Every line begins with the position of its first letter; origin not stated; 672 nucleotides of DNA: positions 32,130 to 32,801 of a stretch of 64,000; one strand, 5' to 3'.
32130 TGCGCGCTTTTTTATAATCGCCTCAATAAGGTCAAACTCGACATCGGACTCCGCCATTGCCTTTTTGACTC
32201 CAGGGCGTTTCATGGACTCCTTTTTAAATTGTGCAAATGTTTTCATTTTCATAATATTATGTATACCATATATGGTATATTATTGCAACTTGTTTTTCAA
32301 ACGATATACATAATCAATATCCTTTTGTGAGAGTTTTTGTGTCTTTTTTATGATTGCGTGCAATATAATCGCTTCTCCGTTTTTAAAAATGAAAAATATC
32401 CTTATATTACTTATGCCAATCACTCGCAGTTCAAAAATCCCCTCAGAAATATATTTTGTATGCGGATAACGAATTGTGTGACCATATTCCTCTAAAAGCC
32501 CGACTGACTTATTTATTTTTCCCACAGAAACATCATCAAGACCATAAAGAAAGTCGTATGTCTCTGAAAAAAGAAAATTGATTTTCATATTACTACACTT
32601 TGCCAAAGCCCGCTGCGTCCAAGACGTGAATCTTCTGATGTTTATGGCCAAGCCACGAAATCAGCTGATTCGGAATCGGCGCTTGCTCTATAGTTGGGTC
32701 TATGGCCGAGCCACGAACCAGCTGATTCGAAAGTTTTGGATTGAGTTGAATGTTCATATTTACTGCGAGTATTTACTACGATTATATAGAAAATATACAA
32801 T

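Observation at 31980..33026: HigB/HigA-like toxin-antitoxin pair (plus a small membrane ORF) inserted between the two subunit genes of split transketolase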

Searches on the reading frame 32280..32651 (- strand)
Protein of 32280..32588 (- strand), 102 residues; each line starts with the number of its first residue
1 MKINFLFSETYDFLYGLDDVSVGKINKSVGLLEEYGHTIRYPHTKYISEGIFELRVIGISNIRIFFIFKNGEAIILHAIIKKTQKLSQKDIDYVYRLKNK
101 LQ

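Call 3: search_protein_families(library=pfam, proteins=[window:32280-32588:-, window:32280-32651:-], max_evalue=0.1)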
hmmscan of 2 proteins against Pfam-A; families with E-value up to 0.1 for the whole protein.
window:32280-32588:- (102 aa): 1 family
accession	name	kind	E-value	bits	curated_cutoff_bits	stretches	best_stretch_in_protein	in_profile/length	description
PF05973.20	Gp49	-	4.4e-15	55.9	23.9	1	13-96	2-87/90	Phage derived protein Gp49-like (DUF891)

window:32280-32651:- (123 aa): 1 family
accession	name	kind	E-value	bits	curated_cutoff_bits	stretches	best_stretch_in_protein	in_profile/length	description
PF05973.20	Gp49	-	7.6e-15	55.2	23.9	1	34-117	2-87/90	Phage derived protein Gp49-like (DUF891)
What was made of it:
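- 32280..32588 (-): higB: Gp49-type HigB toxin, 102 aa. Pfam Gp49 E=4.4e-15 (call 3).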

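Call 27: find_homologous_proteins(query=window:32280-32588:-, max_evalue=0.00001)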
Query window:32280-32588:- (102 aa): 152 proteins with E <= 0.00001 among 163 candidates; the best 120 are listed.
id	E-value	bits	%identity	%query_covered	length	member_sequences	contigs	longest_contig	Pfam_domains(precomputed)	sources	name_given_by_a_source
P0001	2.3e-59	215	100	100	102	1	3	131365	PF05973.21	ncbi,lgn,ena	-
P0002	5.9e-52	192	89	100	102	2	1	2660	PF05973.21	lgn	-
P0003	1.6e-48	181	81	100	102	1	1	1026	PF05973.21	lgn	-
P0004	2.4e-48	180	84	99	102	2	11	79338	PF05973.21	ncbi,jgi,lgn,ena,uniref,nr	ncbi:MAG: hypothetical protein A2937_04040 [Candidatus Yonathbacteria bacterium RIFCSPLOWO2_01_FULL_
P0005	4.0e-48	179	79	100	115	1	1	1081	PF05973.21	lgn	-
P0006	6.0e-48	179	82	100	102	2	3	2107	PF05973.21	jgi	jgi:phage-related protein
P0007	6.8e-48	179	81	100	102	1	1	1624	PF05973.21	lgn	-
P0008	7.6e-48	178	83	100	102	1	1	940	PF05973.21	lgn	-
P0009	3.2e-47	176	79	100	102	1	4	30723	PF05973.21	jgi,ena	-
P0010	4.5e-47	176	78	100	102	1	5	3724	PF05973.21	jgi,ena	-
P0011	1.8e-46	174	81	100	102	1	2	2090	PF05973.21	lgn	-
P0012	7.0e-45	169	76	99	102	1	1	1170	PF05973.21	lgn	-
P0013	7.3e-45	169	81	96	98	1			PF05973.21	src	-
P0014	1.3e-44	168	77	100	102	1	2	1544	PF05973.21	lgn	-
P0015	8.1e-44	165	74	100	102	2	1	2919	PF05973.21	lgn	-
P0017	6.1e-43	163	71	100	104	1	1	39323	PF05973.21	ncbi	-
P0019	2.7e-42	161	72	100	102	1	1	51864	PF05973.21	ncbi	-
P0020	2.8e-41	157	75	100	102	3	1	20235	PF05973.21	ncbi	ncbi:MAG: type II toxin-antitoxin system RelE/ParE family toxin [Patescibacteria group bacterium]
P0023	7.4e-38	146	69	99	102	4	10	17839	PF05973.21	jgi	jgi:phage-related protein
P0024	6.8e-37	143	68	100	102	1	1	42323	PF05973.21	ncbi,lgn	-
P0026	4.0e-33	131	60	100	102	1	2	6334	PF05973.21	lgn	-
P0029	7.9e-22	95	46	99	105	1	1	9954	PF05973.21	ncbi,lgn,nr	ncbi:MAG: type II toxin-antitoxin system RelE/ParE family toxin [bacterium]|nr:type II toxin-antitox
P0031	1.8e-13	68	48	85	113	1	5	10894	PF05973.21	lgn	-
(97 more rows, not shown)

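Call 28: find_encoding_contigs(protein=P0009, flank=3500, max_places=2)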
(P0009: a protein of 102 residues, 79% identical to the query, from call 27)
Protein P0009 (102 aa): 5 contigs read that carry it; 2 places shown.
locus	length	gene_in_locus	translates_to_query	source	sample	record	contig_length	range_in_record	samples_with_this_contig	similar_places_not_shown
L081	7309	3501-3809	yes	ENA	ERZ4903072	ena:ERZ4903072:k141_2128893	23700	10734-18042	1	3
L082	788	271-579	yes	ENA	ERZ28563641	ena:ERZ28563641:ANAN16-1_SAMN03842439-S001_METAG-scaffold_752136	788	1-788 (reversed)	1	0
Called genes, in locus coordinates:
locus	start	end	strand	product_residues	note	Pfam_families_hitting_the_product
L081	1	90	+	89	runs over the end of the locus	PF04221:RelB (weak)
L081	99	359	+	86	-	PF05016:ParE_toxin (weak), PF15738:YafQ_toxin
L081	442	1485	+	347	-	PF00044:Gp_dh_N, PF02800:Gp_dh_C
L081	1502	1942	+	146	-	PF02502:LacAB_rpiB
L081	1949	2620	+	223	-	PF00834:Ribul_P_3_epim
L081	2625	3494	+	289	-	PF13292:DXP_synthase_N, PF00456:Transketolase_N, PF00676:E1_dh (weak)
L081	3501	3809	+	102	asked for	PF05973:Gp49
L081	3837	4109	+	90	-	PF12844:HTH_19 (weak), PF01381:HTH_3, PF13560:HTH_31 (weak)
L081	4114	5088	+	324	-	PF02779:Transket_pyr, PF02780:Transketolase_C, PF22613:Transketolase_C_1 (weak)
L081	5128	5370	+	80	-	PF15919:HicB_lk_antitox, PF21748:UPF0150 (weak)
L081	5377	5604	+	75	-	PF07927:HicA_toxin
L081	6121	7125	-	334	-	PF00294:PfkB, PF08543:Phos_pyr_kin (weak)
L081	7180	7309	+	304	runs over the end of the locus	PF01116:F_bP_aldolase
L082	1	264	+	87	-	?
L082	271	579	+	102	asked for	PF05973:Gp49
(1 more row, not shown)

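Call 29: find_encoding_contigs(protein=P0017, flank=3500, max_places=2)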
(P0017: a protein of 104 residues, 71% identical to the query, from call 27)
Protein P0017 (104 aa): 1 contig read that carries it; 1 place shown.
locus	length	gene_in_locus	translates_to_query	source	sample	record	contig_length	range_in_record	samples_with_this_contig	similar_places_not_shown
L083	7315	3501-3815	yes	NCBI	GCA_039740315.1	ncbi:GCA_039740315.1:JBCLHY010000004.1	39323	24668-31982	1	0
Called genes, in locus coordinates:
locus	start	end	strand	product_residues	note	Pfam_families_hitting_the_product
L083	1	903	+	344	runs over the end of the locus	PF00044:Gp_dh_N, PF02800:Gp_dh_C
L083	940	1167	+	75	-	-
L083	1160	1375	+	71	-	PF07927:HicA_toxin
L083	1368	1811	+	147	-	PF02502:LacAB_rpiB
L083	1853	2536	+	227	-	PF00834:Ribul_P_3_epim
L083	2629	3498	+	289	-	PF13292:DXP_synthase_N, PF00456:Transketolase_N, PF00676:E1_dh (weak)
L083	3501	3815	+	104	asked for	PF05973:Gp49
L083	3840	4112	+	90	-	PF12844:HTH_19 (weak), PF01381:HTH_3, PF13560:HTH_31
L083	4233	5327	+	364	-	PF02779:Transket_pyr, PF02780:Transketolase_C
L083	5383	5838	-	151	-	-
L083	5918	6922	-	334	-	PF00294:PfkB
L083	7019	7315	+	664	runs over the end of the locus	PF10101:DUF2339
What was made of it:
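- Other TA genes (HicA or HicAB, RelB/ParE-YafQ) sit in other junctions of the same operon in L081 and L083 (calls 28, 29).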

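Call 30: find_encoding_contigs(protein=P0019, flank=3500, max_places=2)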
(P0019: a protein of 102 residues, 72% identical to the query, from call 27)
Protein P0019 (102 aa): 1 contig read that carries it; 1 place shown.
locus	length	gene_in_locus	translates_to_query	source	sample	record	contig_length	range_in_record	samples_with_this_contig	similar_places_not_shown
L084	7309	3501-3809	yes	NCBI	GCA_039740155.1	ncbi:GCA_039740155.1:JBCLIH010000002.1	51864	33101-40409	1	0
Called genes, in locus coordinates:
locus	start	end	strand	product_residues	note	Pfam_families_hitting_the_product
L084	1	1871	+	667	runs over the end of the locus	-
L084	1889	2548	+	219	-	PF00834:Ribul_P_3_epim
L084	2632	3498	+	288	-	PF13292:DXP_synthase_N, PF00456:Transketolase_N, PF00676:E1_dh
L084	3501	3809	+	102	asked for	PF05973:Gp49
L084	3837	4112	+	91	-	PF13560:HTH_31 (weak), PF12844:HTH_19 (weak), PF01381:HTH_3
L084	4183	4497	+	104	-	-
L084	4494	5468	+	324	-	PF02779:Transket_pyr, PF02780:Transketolase_C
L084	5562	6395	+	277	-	PF03171:2OG-FeII_Oxy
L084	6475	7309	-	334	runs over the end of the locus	PF00294:PfkB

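Call 31: find_encoding_contigs(protein=P0024, flank=3500, max_places=2)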
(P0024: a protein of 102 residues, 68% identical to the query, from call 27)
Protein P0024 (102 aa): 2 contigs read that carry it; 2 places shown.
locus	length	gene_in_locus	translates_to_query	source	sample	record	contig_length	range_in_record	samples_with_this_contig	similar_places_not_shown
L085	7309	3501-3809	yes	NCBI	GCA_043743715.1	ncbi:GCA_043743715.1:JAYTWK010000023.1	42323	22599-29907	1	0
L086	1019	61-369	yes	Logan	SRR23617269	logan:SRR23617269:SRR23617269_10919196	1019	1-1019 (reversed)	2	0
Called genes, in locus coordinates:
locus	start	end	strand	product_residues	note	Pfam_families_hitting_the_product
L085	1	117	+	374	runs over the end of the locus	PF00044:Gp_dh_N, PF02800:Gp_dh_C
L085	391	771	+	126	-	-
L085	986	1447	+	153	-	PF02502:LacAB_rpiB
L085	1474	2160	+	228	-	PF00834:Ribul_P_3_epim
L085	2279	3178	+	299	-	PF13292:DXP_synthase_N, PF00456:Transketolase_N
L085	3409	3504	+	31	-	-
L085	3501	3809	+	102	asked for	PF05973:Gp49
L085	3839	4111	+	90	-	PF12844:HTH_19 (weak), PF01381:HTH_3, PF13560:HTH_31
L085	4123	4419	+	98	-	-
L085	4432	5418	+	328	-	PF02779:Transket_pyr, PF02780:Transketolase_C, PF22613:Transketolase_C_1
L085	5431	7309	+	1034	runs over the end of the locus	PF00041:fn3 (faint), PF18884:TSP3_bac (faint), PF19077:Big_13 (weak)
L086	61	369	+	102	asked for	PF05973:Gp49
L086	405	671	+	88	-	PF12844:HTH_19 (weak), PF01381:HTH_3, PF13560:HTH_31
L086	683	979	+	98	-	-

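Call 32: find_encoding_contigs(protein=P0002, flank=3500, max_places=2)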
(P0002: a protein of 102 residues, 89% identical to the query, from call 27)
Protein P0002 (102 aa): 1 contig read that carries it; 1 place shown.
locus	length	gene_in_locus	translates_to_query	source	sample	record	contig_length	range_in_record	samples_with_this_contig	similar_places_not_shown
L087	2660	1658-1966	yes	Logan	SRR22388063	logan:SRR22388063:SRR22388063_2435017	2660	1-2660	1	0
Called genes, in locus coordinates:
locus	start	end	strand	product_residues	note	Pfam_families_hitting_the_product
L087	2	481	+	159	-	?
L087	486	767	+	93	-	-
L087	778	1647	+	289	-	PF13292:DXP_synthase_N, PF00456:Transketolase_N, PF00676:E1_dh (weak)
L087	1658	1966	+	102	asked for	PF05973:Gp49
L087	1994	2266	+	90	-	PF12844:HTH_19 (weak), PF01381:HTH_3, PF13443:HTH_26 (weak), PF13560:HTH_31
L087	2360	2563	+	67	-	-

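Call 33: find_encoding_contigs(protein=P0020, flank=3500, max_places=2)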
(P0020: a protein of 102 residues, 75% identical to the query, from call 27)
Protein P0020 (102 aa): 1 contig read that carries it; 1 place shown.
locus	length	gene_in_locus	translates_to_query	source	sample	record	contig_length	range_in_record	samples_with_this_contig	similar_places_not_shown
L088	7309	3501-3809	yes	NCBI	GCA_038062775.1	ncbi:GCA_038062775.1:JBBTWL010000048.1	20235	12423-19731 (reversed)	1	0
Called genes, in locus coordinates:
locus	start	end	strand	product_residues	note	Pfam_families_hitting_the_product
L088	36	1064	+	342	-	PF00044:Gp_dh_N, PF02800:Gp_dh_C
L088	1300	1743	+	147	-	PF02502:LacAB_rpiB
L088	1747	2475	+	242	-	PF00834:Ribul_P_3_epim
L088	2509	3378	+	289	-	PF13292:DXP_synthase_N (faint), PF00456:Transketolase_N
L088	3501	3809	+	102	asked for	PF05973:Gp49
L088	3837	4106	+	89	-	PF13744:HTH_37 (faint), PF12844:HTH_19, PF13443:HTH_26 (weak), PF01381:HTH_3, PF13560:HTH_31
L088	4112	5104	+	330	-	PF02779:Transket_pyr, PF02780:Transketolase_C, PF22613:Transketolase_C_1 (weak), PF17147:PFOR_II (faint)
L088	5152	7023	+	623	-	PF18884:TSP3_bac (faint), PF19077:Big_13 (weak)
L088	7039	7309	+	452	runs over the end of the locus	PF00512:HisKA, PF02518:HATPase_c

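Call 34: find_encoding_contigs(protein=P0023, flank=3500, max_places=3)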
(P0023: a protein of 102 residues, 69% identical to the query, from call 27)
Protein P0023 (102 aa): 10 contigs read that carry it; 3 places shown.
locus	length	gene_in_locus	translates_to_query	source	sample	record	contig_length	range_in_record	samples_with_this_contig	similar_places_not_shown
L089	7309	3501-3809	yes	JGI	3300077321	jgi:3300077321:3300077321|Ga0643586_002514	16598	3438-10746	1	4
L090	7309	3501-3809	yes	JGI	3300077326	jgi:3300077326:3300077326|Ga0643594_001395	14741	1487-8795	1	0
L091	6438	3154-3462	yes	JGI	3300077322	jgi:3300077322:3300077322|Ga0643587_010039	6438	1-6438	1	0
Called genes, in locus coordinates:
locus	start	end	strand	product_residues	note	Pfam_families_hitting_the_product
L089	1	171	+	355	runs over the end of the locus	PF00044:Gp_dh_N, PF02800:Gp_dh_C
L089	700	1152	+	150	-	PF02502:LacAB_rpiB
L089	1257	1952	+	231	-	PF00834:Ribul_P_3_epim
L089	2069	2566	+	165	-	PF10779:XhlA (faint)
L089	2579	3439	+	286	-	PF13292:DXP_synthase_N, PF00456:Transketolase_N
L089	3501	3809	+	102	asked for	PF05973:Gp49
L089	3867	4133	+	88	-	PF15731:MqsA_antitoxin (weak), PF12844:HTH_19 (weak), PF01381:HTH_3, PF13560:HTH_31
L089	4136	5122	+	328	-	PF02779:Transket_pyr, PF17147:PFOR_II (faint), PF02780:Transketolase_C, PF22613:Transketolase_C_1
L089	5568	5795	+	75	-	PF07866:DUF1653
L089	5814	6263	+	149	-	PF11969:DcpS_C, PF01230:HIT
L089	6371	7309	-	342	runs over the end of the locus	PF00294:PfkB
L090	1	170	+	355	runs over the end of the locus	PF00044:Gp_dh_N, PF02800:Gp_dh_C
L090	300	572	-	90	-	-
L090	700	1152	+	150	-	PF02502:LacAB_rpiB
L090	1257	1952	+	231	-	PF00834:Ribul_P_3_epim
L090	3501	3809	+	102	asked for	PF05973:Gp49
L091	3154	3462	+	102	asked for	PF05973:Gp49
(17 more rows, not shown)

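Call 35: find_encoding_contigs(protein=P0026, flank=3500, max_places=2)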
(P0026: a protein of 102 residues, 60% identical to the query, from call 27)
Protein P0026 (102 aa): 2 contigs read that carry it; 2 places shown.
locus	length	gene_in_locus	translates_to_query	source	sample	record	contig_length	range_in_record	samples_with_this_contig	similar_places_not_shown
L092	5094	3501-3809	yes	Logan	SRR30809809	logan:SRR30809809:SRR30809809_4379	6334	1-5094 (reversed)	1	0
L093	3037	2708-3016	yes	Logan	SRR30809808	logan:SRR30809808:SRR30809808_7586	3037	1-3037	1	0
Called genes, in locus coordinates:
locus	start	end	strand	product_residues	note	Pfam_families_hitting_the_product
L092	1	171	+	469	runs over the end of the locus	?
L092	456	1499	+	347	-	PF00044:Gp_dh_N, PF02800:Gp_dh_C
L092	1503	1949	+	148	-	PF02502:LacAB_rpiB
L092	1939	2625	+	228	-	PF00834:Ribul_P_3_epim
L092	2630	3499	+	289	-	PF13292:DXP_synthase_N, PF00456:Transketolase_N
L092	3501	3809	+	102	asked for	PF05973:Gp49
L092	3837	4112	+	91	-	PF12844:HTH_19 (weak), PF01381:HTH_3, PF13560:HTH_31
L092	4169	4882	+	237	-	-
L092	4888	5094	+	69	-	?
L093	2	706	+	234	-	?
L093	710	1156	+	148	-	PF02502:LacAB_rpiB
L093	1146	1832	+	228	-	PF00834:Ribul_P_3_epim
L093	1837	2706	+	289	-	PF13292:DXP_synthase_N, PF00456:Transketolase_N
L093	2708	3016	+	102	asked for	PF05973:Gp49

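Call 36: find_encoding_contigs(protein=P0029, flank=3500, max_places=2)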
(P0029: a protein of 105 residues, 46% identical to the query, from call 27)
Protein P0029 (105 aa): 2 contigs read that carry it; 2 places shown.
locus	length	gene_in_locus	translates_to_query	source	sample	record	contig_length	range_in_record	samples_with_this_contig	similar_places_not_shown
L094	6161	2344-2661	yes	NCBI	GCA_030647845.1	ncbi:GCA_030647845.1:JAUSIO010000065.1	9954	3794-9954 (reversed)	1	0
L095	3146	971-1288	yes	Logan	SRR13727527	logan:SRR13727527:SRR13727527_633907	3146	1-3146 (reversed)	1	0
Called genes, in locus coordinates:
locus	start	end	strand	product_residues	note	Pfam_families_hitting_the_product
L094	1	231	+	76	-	?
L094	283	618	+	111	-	-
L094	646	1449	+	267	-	PF07963:N_methyl (weak), PF13385:Laminin_G_3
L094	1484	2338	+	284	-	PF13292:DXP_synthase_N (weak), PF00456:Transketolase_N, PF00676:E1_dh (weak)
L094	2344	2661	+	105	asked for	PF05973:Gp49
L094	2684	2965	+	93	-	PF01381:HTH_3, PF12844:HTH_19 (weak), PF13443:HTH_26 (weak), PF13560:HTH_31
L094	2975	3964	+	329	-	PF02779:Transket_pyr, PF02780:Transketolase_C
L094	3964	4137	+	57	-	-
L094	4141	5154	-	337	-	PF00294:PfkB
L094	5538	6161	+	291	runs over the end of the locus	PF01116:F_bP_aldolase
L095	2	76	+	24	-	?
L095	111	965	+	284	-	PF13292:DXP_synthase_N (weak), PF00456:Transketolase_N, PF00676:E1_dh (weak)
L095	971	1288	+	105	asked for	PF05973:Gp49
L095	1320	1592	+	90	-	PF01381:HTH_3, PF12844:HTH_19 (weak), PF13443:HTH_26 (weak), PF13560:HTH_31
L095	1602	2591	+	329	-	PF02779:Transket_pyr, PF02780:Transketolase_C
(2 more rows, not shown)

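Call 44: search_solved_structures(query=window:32280-32588:-, max_evalue=1, show_alignments=2)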
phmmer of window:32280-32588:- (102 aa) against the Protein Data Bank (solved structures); distinct sequences matched with E-value up to 1: 2.
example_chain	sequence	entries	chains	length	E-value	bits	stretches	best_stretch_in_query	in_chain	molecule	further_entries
6af3_A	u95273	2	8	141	1e-06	32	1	20-96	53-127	HigB toxin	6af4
6y2n_A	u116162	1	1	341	0.78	13.2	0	18-62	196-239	Ribonucleoside-diphosphate reductase subunit beta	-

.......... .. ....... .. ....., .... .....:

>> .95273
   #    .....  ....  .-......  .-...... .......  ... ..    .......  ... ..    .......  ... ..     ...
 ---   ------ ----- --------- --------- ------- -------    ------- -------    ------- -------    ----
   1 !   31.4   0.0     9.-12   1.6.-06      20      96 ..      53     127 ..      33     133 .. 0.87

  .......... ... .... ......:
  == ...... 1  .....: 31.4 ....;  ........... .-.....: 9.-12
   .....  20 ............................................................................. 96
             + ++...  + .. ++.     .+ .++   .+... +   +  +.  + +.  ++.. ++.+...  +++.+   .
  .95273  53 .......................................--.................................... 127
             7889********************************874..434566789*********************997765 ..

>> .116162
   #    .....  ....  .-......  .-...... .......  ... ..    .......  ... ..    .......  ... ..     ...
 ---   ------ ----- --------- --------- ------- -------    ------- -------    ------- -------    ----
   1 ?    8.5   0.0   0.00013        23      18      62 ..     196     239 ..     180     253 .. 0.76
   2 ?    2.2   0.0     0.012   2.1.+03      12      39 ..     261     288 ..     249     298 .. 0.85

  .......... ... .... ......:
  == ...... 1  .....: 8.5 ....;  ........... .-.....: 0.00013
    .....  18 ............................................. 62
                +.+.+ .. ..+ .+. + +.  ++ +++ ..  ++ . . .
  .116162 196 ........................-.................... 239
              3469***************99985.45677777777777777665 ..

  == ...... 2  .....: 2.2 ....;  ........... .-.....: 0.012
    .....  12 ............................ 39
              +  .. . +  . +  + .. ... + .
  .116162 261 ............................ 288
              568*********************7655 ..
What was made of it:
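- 32280..32588 (-): PDB sequence hit 6AF3_A HigB, E=1e-6 (call 44).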

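Call 46: search_protein_families(library=ncbifam, proteins=[window:32280-32588:-], max_evalue=0.01)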
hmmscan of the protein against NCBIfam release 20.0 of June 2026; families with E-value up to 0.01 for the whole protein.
window:32280-32588:- (102 aa): 1 family
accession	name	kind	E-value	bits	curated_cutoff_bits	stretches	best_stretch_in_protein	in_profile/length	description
TIGR02683.1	upstrm_HI1419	hypoth_equivalog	0.0015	18.8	62.85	1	43-97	39-91/95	type II toxin-antitoxin system RelE/ParE family toxin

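Call 72: find_encoding_contigs(protein=P0031, flank=3000, max_places=2)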
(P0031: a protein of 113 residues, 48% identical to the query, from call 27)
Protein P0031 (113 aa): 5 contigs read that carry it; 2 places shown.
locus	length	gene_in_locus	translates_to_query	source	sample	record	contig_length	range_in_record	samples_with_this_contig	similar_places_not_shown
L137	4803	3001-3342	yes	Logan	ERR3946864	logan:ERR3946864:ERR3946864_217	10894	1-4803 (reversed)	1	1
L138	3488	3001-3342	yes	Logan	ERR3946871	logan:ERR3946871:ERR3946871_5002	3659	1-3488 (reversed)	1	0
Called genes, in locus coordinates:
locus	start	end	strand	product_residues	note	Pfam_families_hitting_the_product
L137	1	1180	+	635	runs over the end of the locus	-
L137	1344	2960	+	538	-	-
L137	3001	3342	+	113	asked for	PF05973:Gp49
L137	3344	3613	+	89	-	PF13744:HTH_37, PF01381:HTH_3, PF12844:HTH_19 (weak), PF13560:HTH_31 (weak)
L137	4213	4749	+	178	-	-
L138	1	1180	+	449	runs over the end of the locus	?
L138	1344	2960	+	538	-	-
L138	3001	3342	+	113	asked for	PF05973:Gp49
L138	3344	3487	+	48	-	?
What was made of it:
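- An outgroup toxin (P0031, 48%) is not next to tkt and has no spacer (call 72).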

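Call 73: search_protein_families(library=padloc, proteins=[window:32280-32588:-], max_evalue=0.01)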
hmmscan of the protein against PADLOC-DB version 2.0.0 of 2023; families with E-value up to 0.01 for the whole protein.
window:32280-32588:- (102 aa): 2 families
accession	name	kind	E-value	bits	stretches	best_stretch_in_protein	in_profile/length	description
PDLC03886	NsnC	-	2.2e-06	25.3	1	44-98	230-286/293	-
PDLC03897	NsnC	-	0.0024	15.6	1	50-92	243-285/298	-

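Call 80: predict_structure(alignment_id=A2)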
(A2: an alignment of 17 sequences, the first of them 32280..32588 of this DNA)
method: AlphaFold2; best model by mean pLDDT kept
length: 102 residues; sequences in the alignment: 17
mean_pLDDT: 91.9   pTM: 0.85
mean pLDDT of the five models: 91.9, 90.8, 90.5, 88.7, 88.7
residues with pLDDT >= 90: 79; 70-90: 23; 50-70: 0; < 50: 0
segments of 3 or more residues with pLDDT < 50: none
pLDDT, mean of each block of 10 residues (from residue 1): 95 96 96 92 89 90 94 95 83 92 75
secondary structure, 60 per line:
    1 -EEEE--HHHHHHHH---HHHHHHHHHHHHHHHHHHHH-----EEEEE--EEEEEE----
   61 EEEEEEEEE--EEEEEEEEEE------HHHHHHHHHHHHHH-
elements in order: E2-5 H8-15 H19-38 E44-48 E51-56 E61-69 E72-81 H88-101
